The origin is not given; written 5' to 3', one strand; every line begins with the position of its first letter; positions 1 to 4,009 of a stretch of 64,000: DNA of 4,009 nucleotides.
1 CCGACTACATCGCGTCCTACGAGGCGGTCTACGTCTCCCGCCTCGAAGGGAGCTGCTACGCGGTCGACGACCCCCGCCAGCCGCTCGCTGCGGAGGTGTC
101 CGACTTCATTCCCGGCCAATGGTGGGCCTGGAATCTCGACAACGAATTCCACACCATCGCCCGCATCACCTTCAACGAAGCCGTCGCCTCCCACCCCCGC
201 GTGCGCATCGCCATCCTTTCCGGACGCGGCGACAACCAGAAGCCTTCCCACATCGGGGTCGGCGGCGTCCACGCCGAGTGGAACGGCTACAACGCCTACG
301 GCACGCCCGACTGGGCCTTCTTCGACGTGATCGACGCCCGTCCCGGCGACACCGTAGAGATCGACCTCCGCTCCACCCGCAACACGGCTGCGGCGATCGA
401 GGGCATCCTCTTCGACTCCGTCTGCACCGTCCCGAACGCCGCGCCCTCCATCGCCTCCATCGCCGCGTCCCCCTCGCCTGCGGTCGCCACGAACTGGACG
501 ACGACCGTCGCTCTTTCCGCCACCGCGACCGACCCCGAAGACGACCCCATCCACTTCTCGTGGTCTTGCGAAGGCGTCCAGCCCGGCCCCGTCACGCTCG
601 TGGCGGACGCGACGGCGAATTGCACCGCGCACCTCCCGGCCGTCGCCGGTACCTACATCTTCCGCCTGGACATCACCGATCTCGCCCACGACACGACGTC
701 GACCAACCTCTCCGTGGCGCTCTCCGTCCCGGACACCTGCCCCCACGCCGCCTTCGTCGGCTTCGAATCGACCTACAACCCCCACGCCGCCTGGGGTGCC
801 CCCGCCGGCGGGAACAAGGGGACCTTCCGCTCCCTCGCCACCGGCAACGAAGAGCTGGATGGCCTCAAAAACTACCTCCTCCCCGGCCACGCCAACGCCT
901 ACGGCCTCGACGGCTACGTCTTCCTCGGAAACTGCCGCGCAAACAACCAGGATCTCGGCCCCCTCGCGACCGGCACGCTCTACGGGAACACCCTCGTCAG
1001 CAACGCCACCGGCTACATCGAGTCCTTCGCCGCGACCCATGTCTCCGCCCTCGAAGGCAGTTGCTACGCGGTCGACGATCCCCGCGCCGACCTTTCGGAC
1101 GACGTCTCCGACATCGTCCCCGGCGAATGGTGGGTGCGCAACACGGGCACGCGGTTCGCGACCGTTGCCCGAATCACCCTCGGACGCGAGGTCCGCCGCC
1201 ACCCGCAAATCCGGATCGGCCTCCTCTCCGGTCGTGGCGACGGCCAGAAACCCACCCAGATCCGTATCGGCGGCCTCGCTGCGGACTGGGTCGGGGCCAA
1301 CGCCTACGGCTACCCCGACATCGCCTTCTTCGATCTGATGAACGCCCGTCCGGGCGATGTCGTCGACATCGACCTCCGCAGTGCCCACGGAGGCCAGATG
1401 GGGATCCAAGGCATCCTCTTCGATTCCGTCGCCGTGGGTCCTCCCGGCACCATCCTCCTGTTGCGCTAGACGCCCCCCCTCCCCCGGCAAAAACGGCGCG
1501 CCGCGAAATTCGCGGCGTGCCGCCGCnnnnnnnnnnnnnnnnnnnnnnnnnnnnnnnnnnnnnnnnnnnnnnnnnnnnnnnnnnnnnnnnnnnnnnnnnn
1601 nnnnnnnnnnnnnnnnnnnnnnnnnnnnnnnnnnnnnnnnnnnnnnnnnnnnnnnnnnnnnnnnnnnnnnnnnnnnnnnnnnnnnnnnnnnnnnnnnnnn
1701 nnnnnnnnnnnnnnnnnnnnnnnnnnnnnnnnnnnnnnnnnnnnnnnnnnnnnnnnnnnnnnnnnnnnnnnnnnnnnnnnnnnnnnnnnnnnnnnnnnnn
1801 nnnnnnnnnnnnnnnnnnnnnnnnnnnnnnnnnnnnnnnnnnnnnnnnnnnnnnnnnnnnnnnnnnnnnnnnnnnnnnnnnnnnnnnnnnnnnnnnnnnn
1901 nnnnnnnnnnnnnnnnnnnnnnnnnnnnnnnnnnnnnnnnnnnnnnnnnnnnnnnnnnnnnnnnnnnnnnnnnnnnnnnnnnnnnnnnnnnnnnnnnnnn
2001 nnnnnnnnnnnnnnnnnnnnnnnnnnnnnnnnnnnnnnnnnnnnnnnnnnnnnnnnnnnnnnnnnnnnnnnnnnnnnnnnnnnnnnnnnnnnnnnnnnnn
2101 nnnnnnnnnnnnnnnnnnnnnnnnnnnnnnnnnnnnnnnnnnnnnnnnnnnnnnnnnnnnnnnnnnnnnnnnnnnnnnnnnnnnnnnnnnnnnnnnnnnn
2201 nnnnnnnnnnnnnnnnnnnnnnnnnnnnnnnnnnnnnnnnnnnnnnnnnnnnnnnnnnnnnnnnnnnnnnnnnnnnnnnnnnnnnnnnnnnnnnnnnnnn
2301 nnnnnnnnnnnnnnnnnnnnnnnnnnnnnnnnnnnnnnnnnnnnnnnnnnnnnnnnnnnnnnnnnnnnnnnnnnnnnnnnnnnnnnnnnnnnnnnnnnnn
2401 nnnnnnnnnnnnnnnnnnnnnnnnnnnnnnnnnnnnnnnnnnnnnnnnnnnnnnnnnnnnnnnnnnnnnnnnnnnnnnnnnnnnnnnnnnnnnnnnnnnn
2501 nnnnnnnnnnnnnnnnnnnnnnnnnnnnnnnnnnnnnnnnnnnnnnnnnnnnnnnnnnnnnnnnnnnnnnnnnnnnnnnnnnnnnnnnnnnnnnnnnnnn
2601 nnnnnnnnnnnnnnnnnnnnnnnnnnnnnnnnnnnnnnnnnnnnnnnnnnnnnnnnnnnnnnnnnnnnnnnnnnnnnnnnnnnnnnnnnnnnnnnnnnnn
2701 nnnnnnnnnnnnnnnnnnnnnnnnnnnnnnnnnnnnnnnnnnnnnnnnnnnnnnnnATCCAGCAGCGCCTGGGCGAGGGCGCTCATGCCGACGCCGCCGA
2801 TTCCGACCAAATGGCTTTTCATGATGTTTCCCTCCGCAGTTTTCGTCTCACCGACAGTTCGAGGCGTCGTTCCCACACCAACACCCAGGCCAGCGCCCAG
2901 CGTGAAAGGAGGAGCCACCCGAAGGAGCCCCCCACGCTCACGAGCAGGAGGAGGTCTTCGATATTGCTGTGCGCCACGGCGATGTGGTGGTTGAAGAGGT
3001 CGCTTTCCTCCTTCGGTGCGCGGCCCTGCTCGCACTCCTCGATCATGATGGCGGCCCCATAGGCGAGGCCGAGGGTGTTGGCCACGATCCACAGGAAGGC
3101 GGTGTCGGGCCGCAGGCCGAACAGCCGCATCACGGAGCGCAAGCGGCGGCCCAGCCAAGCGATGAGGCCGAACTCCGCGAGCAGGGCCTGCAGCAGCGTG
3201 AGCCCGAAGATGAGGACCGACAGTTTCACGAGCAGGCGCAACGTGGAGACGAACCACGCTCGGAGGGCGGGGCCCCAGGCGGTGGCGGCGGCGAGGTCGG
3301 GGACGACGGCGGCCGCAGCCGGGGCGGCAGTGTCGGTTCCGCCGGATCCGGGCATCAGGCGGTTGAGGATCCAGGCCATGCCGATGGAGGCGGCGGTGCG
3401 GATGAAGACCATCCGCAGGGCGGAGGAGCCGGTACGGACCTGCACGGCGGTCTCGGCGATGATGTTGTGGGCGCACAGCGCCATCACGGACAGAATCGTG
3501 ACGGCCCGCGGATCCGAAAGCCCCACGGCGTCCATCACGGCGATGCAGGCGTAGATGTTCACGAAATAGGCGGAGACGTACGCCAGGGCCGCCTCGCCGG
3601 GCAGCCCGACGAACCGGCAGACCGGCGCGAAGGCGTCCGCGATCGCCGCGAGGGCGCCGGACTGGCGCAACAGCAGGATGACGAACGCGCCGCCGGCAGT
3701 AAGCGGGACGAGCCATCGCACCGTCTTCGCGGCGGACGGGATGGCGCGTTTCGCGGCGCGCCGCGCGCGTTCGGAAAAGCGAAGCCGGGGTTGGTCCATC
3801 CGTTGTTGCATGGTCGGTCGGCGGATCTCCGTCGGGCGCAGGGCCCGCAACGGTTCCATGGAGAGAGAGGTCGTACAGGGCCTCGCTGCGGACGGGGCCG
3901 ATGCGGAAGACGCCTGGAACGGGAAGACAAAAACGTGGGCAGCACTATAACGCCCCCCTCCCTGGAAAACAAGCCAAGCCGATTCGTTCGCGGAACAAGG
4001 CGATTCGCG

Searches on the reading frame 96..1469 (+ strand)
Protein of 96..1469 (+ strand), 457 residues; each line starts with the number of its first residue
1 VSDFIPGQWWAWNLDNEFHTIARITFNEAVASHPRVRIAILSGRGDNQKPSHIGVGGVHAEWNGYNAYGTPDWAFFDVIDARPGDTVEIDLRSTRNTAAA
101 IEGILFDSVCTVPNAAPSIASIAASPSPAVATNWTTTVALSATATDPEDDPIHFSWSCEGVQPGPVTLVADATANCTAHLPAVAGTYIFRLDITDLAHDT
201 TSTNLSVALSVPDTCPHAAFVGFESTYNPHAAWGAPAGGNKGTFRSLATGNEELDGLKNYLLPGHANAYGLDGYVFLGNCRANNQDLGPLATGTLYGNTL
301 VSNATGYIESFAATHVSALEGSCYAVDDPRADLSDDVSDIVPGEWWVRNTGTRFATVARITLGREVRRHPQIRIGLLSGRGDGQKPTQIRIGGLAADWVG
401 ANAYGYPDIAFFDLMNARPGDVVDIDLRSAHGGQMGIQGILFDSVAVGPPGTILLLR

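Call 43: search_protein_families(library=pfam, proteins=[window:96-1469:+], max_evalue=0.001)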
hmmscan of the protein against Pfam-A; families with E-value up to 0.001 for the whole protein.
window:96-1469:+ (457 aa): 1 family
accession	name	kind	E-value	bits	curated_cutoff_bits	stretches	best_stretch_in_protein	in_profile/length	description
PF22352.2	K319L-like_PKD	-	7e-07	29.6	27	1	135-207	11-82/84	K319L-like, PKD domain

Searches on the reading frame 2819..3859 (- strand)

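Call 43: search_protein_families(library=pfam, proteins=[window:2819-3859:-], max_evalue=0.001)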
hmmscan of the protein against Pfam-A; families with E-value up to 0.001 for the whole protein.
window:2819-3859:- (346 aa): 1 family
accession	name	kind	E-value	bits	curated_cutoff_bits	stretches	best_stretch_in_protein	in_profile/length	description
PF07670.19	Gate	-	1.4e-11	45.2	29.6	1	49-141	3-98/104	Nucleoside recognition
